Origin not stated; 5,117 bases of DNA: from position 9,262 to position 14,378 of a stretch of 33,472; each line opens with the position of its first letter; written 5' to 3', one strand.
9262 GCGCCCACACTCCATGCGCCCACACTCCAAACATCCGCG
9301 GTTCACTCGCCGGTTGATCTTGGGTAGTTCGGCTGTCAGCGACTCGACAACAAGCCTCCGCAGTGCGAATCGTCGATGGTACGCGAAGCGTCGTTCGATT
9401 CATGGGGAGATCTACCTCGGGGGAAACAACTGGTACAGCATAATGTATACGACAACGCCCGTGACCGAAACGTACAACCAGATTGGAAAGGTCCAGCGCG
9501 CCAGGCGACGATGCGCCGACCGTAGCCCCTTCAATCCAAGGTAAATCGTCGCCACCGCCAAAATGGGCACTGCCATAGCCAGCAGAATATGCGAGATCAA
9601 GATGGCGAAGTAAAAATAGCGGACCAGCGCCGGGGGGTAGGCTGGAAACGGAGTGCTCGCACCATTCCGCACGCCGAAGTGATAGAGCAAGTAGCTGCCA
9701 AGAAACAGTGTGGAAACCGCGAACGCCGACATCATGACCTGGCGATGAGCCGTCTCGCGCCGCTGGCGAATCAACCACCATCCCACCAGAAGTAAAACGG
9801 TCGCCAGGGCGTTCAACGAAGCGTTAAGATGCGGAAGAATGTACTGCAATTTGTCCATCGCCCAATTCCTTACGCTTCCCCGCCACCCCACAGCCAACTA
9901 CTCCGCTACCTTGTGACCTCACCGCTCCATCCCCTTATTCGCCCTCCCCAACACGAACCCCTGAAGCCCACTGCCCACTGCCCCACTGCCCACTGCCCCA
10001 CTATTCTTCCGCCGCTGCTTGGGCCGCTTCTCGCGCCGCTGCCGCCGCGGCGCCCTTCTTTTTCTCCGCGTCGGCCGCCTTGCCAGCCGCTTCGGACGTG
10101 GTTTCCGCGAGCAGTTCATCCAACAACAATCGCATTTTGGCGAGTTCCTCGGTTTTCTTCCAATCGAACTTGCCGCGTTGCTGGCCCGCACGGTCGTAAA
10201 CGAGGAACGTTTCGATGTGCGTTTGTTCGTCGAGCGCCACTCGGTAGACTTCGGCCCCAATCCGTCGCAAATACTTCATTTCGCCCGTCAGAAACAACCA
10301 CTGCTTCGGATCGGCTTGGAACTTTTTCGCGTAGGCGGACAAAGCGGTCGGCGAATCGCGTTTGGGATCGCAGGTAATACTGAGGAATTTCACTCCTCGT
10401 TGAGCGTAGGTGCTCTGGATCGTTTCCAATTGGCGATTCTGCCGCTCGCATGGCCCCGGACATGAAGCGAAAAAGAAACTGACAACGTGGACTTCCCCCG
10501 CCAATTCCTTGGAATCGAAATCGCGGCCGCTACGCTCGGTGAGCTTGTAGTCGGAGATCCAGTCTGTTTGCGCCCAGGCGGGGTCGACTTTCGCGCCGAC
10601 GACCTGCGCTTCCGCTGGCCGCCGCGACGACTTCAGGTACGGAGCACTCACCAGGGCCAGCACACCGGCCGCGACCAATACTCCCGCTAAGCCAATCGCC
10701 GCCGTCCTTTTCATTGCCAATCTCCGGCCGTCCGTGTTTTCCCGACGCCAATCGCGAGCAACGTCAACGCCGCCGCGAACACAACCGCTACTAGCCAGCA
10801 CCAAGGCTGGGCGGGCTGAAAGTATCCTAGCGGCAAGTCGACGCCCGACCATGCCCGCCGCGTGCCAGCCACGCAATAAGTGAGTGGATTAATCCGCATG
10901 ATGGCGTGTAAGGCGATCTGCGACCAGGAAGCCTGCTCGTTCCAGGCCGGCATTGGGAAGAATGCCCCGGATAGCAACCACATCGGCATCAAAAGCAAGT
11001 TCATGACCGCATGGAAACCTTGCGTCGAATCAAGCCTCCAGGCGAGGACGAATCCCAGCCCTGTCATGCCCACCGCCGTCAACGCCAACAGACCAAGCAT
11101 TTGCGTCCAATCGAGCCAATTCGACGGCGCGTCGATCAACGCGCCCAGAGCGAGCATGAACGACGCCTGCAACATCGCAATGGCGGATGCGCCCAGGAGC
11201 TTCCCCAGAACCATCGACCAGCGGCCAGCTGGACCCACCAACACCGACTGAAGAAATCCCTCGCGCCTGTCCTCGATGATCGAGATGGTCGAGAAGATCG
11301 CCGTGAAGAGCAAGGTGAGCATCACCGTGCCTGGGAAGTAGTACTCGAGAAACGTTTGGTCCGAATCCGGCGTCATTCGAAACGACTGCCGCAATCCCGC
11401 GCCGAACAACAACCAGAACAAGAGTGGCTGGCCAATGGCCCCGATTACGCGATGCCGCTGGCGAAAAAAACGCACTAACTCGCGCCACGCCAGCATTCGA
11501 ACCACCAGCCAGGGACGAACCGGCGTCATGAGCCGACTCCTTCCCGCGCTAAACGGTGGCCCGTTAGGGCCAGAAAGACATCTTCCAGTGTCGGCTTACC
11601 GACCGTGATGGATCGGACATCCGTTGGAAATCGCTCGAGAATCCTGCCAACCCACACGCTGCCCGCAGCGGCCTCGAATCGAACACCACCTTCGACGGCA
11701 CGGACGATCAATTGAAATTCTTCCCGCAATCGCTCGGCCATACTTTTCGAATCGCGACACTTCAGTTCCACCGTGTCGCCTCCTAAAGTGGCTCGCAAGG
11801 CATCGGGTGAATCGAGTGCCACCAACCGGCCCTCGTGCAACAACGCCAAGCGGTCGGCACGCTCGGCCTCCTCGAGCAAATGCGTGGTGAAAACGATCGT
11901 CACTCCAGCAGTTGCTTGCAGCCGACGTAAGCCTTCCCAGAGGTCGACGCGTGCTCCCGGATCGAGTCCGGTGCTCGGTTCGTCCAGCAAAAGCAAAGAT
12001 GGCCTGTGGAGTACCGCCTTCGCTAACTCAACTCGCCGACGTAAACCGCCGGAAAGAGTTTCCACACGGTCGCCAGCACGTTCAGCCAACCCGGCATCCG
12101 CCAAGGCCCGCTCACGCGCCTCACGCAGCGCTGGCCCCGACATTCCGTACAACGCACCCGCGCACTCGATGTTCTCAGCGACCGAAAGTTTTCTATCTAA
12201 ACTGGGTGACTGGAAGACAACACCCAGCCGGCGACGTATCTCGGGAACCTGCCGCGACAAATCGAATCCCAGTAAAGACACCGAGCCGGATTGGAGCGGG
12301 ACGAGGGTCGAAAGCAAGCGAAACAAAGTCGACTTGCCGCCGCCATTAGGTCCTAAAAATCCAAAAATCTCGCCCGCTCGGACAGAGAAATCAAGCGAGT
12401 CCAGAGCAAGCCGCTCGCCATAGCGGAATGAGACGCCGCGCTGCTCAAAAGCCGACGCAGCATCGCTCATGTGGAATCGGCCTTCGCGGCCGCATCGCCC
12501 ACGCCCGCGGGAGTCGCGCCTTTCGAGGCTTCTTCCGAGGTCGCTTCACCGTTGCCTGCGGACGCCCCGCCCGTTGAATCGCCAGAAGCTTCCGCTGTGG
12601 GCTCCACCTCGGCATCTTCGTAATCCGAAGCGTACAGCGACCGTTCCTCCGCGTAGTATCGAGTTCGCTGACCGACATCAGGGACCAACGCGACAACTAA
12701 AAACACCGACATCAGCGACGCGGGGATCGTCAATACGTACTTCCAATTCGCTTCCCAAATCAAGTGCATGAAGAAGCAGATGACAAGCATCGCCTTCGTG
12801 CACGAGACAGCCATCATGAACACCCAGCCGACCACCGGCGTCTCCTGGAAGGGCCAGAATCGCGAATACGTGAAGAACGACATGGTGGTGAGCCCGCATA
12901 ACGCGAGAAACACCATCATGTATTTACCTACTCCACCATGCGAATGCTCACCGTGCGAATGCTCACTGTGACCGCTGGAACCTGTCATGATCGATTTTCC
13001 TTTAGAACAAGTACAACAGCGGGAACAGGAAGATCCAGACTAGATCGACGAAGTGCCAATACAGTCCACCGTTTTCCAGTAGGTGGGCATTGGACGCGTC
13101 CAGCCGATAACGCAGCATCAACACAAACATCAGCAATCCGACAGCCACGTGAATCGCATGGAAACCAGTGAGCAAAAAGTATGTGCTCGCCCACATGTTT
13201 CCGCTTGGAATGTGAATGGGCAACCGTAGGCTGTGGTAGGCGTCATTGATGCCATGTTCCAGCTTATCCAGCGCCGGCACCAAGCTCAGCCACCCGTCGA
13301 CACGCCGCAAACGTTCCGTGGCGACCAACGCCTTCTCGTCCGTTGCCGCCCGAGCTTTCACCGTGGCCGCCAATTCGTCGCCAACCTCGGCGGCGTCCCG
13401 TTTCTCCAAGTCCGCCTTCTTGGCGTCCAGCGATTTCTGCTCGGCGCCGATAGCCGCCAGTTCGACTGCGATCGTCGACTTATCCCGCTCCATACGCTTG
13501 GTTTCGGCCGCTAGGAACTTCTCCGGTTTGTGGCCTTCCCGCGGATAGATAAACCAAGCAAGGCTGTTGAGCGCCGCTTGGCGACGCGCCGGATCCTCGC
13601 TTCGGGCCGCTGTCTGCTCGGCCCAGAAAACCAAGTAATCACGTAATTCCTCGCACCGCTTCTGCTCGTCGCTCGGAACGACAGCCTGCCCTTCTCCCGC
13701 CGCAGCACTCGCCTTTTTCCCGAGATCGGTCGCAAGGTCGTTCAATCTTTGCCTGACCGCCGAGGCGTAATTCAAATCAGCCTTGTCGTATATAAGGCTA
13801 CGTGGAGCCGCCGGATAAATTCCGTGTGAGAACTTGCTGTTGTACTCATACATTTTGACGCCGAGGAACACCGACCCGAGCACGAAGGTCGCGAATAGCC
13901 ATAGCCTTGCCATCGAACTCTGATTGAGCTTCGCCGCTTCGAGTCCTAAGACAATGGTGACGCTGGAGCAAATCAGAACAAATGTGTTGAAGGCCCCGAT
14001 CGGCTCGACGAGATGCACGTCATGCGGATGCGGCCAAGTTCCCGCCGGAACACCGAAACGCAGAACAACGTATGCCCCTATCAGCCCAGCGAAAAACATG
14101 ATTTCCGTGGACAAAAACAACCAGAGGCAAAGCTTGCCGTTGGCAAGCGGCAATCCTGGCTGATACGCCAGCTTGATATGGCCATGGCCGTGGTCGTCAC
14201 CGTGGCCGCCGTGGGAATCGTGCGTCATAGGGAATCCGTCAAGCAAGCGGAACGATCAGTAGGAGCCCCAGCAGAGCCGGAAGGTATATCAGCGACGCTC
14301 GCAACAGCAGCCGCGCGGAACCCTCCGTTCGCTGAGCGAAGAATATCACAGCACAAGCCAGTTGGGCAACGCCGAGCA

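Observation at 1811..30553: A 22-gene, 28.7-kb unidirectional array encodes a complete quinol-to-oxygen chain plus cofactor biogenesis, then continues into DUF1553/DUF1501 and a copper-monooxygenase-like gene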

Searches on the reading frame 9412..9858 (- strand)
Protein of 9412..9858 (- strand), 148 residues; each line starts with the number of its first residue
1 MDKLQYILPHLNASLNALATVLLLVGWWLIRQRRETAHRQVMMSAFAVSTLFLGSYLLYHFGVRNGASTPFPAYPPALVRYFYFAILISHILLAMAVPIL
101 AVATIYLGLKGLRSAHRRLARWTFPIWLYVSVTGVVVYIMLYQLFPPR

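Call 5: search_protein_families(library=pfam, proteins=[window:9412-9858:-], max_evalue=0.01)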
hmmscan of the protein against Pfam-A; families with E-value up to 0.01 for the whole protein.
window:9412-9858:- (148 aa): 1 family
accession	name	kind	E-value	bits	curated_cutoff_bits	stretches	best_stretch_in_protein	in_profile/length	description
PF04238.17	DUF420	-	8.1e-43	146.3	30.5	1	8-141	1-130/130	Protein of unknown function (DUF420)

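Call 21: find_related_loci(query=A2, collection=metagenome_contigs, flank=10000)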
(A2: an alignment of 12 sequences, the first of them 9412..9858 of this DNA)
Query A2 (148 aa) in metagenome_contigs; peptide patterns used: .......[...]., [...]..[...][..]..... (x = any residue, [..] = any of these).
600 stretches matched a pattern (row limit reached: there are more); 591 encode a relative of the query (tblastn E <= 1e-3); the best 80 are kept; 80 distinct loci.
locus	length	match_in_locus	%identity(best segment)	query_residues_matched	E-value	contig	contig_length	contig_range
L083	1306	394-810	64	8-147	1e-57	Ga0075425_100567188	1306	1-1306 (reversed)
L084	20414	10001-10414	62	7-145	1e-50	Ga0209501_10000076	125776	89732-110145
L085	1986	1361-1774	58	7-147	1e-50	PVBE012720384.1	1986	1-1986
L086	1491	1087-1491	61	7-141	2e-50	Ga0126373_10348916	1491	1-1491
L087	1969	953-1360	60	8-148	3e-48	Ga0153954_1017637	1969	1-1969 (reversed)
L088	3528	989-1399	60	8-146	7e-48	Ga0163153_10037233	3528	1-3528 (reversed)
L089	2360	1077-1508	62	2-146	1e-47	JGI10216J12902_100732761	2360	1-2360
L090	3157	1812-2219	65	8-146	3e-47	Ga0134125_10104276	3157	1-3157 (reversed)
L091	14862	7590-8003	62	7-147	3e-46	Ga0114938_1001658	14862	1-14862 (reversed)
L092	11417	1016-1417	58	9-144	2e-45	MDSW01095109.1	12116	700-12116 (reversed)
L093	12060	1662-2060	57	6-143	1e-43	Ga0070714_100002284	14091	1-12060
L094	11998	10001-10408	56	8-148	1e-43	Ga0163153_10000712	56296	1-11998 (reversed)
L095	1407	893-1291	57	6-143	8e-45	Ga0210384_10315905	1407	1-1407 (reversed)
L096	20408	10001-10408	56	8-148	1e-43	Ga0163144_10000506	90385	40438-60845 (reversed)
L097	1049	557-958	56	6-144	2e-44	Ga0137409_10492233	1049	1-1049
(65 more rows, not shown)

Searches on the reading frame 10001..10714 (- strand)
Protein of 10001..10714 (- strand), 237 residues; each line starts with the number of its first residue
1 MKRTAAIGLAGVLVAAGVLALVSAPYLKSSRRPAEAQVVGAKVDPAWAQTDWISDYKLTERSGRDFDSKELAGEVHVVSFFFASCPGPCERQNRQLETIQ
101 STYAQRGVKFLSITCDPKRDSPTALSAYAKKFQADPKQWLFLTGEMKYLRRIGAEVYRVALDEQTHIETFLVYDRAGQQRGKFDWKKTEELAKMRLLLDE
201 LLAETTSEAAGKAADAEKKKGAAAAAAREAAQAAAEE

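Call 5: search_protein_families(library=pfam, proteins=[window:10001-10714:-], max_evalue=0.01)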
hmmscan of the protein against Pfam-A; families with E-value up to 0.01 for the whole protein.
window:10001-10714:- (237 aa): 4 families
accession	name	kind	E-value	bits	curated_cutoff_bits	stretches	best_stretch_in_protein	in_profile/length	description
PF02630.20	SCO1-SenC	-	6.1e-18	65.5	22.8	1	54-166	2-112/134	SCO1/SenC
PF08534.16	Redoxin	-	4.8e-08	33.3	26.6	1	56-165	9-114/148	Redoxin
PF00578.27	AhpC-TSA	-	7.9e-07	29.5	26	1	54-125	6-77/124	AhpC/TSA family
PF13905.12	Thioredoxin_8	-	0.0015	19.3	27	1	78-143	5-64/94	Thioredoxin-like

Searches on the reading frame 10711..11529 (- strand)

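Call 5: search_protein_families(library=pfam, proteins=[window:10711-11529:-], max_evalue=0.01)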
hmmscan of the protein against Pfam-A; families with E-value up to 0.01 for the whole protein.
window:10711-11529:- (272 aa): 4 families
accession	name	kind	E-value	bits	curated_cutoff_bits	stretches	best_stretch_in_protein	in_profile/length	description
PF01061.29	ABC2_membrane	-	1.5e-22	80.6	26.9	1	10-224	3-207/211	ABC-2 type transporter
PF12698.13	ABC2_membrane_3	-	1.8e-14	54.1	31.6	1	54-253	154-341/347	ABC-2 family transporter protein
PF12679.13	ABC2_membrane_2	-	2.5e-06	27.4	27.2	1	67-164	73-176/283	ABC-2 family transporter protein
PF12730.13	ABC2_membrane_4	-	0.0011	19.4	27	1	29-158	17-148/179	ABC-2 family transporter protein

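Call 35: search_protein_families(library=ncbifam, proteins=[window:10711-11529:-], max_evalue=0.01)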
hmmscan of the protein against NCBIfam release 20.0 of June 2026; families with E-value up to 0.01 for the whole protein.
window:10711-11529:- (272 aa): 7 families
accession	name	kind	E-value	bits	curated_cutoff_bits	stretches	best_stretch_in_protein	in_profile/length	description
TIGR01247.1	drrB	subfamily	5.9e-47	160.3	223.05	1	16-235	1-213/236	daunorubicin resistance ABC transporter membrane protein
TIGR03861.1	phenyl_ABC_PedC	subfamily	6.9e-31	107.8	241.35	1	8-226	2-220/253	alcohol ABC transporter, permease protein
NF038293.1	permease_SagH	equivalog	5.1e-11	42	450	1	60-200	176-316/370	SagH family ABC transporter permease subunit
NF011648.0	PRK15066.1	subfamily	7.3e-10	38.8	225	1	7-261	7-252/257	ABC transporter permease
TIGR01291.1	nodJ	subfamily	1.1e-05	25.2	206.65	1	13-226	16-216/253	ABC-2 type transporter, NodJ family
NF033858.1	ABC2_perm_RbbA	equivalog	2.1e-05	22.6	1050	1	60-201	711-854/909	ribosome-associated ATPase/putative transporter RbbA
TIGR00025.1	Mtu_efflux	paralog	0.0093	15.5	146.9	0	69-255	47-228/238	ABC transporter efflux protein, DrrB family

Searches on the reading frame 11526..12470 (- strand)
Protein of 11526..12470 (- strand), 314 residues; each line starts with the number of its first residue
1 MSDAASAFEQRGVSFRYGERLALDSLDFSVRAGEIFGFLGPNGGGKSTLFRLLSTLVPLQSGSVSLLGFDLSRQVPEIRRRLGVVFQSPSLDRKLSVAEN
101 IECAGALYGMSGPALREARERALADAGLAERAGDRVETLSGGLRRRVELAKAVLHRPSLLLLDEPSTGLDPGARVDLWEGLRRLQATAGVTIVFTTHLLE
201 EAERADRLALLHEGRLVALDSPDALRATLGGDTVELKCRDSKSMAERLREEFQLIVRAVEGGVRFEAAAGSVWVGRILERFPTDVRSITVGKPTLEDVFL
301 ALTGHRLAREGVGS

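Call 5: search_protein_families(library=pfam, proteins=[window:11526-12470:-], max_evalue=0.01)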
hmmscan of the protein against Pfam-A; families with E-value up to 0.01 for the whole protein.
window:11526-12470:- (314 aa): 3 families
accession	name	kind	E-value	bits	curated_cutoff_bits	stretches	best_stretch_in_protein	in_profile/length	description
PF00005.33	ABC_tran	-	4e-31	108.9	25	1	23-166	1-136/137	ABC transporter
PF13304.12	AAA_21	-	1.9e-11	45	27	2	140-198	239-299/304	AAA domain, putative AbiEii toxin, Type IV TA system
PF13732.12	DrrA1-3_C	-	0.00075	20.6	27.4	1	222-302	3-80/81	ATP-binding protein DrrA1-3-like, C-terminal domain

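Call 35: search_protein_families(library=ncbifam, proteins=[window:11526-12470:-], max_evalue=0.01)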
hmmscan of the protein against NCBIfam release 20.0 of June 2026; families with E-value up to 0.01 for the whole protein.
window:11526-12470:- (314 aa): 186 families (the best 25 are shown)
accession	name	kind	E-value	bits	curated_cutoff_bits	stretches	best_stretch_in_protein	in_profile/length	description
TIGR01188.1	drrA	subfamily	2.7e-74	250.2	312.45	1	16-304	2-302/302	daunorubicin resistance ABC transporter, ATP-binding protein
TIGR03864.1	PQQ_ABC_ATP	hypoth_equivalog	1.9e-69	233.7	302.25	1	9-235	3-229/236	ABC transporter, ATP-binding subunit, PQQ-dependent alcohol dehydrogenase system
NF010060.0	PRK13537.1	equivalog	4.6e-60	203.1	521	1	6-306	14-311/314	nodulation factor ABC transporter ATP-binding protein NodI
NF033858.1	ABC2_perm_RbbA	equivalog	2.6e-59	201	1050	1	5-235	264-494/909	ribosome-associated ATPase/putative transporter RbbA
TIGR01288.1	nodI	equivalog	8.7e-58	195.7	424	1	7-307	4-301/303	nodulation factor ABC transporter ATP-binding protein NodI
NF010059.0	PRK13536.1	equivalog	3.7e-57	193.6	549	1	4-307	40-340/342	nodulation factor ABC transporter ATP-binding protein NodI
TIGR03522.1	GldA_ABC_ATP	equivalog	5.2e-43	147.6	402.6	1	13-231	8-225/301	gliding motility-associated ABC transporter ATP-binding subunit GldA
TIGR04520.1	ECF_ATPase_1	equivalog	2.3e-39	135.4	315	1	11-250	4-249/269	energy-coupling factor transporter ATPase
TIGR03265.1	PhnT2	equivalog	8.3e-39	133.8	457.7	1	13-223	10-220/353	putative 2-aminoethylphosphonate ABC transporter ATP-binding protein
TIGR04521.1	ECF_ATPase_2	equivalog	8.6e-38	130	330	1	19-250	17-258/279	energy-coupling factor transporter ATPase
NF006987.0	PRK09452.1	equivalog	1.4e-37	129.3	482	1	8-224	18-234/378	spermidine/putrescine ABC transporter ATP-binding protein PotA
TIGR00968.1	3a0106s01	subfamily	1.7e-37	129.2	342.75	1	13-225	6-218/237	sulfate ABC transporter ATP-binding protein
TIGR01186.1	proV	subfamily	2.1e-37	129.1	326.6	1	18-228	4-220/363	betaine/proline/choline family ABC transporter ATP-binding protein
TIGR04406.1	LPS_export_lptB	equivalog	5.2e-36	124.1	240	1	11-224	5-221/239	LPS export ABC transporter ATP-binding protein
TIGR03873.1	F420-0_ABC_ATP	hypoth_equivalog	6e-36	124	372.4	1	11-223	5-222/256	putative F420-0 ABC transporter ATP-binding protein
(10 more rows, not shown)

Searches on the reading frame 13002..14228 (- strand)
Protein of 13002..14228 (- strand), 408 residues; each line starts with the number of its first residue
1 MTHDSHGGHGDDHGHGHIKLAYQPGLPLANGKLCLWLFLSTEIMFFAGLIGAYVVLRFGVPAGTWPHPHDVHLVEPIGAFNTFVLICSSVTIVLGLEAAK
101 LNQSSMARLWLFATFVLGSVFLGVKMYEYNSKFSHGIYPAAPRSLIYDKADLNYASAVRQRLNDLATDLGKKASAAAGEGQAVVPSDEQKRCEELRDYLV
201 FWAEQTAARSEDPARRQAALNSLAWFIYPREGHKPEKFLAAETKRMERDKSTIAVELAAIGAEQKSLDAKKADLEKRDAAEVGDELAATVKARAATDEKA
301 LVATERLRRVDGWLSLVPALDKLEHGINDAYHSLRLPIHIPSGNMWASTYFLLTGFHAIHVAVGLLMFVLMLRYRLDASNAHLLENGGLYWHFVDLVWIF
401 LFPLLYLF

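Call 5: search_protein_families(library=pfam, proteins=[window:13002-14228:-], max_evalue=0.01)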
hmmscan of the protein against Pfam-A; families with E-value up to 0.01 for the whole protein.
window:13002-14228:- (408 aa): 1 family
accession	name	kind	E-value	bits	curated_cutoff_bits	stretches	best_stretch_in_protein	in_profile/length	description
PF00510.24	COX3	-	2.5e-17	64.1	23.8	2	343-407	187-255/258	Cytochrome c oxidase subunit III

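Call 35: search_protein_families(library=ncbifam, proteins=[window:13002-14228:-], max_evalue=0.01)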
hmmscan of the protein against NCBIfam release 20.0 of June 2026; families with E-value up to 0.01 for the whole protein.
window:13002-14228:- (408 aa): 4 families
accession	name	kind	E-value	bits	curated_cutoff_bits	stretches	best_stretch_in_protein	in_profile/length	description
NF050119.1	aa3_CtaE_Actin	exception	2.5e-32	112.7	190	2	37-137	17-115/190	aa3-type cytochrome oxidase subunit III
TIGR02842.1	CyoC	equivalog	7e-26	91.6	223.75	2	33-137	3-104/180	cytochrome o ubiquinol oxidase subunit III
TIGR02897.1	QoxC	equivalog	1e-23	84.5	239.9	2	32-138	11-115/190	cytochrome aa3 quinol oxidase subunit III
NF007944.0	PRK10663.1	equivalog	1.6e-21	77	340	2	33-140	27-131/204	cytochrome o ubiquinol oxidase subunit III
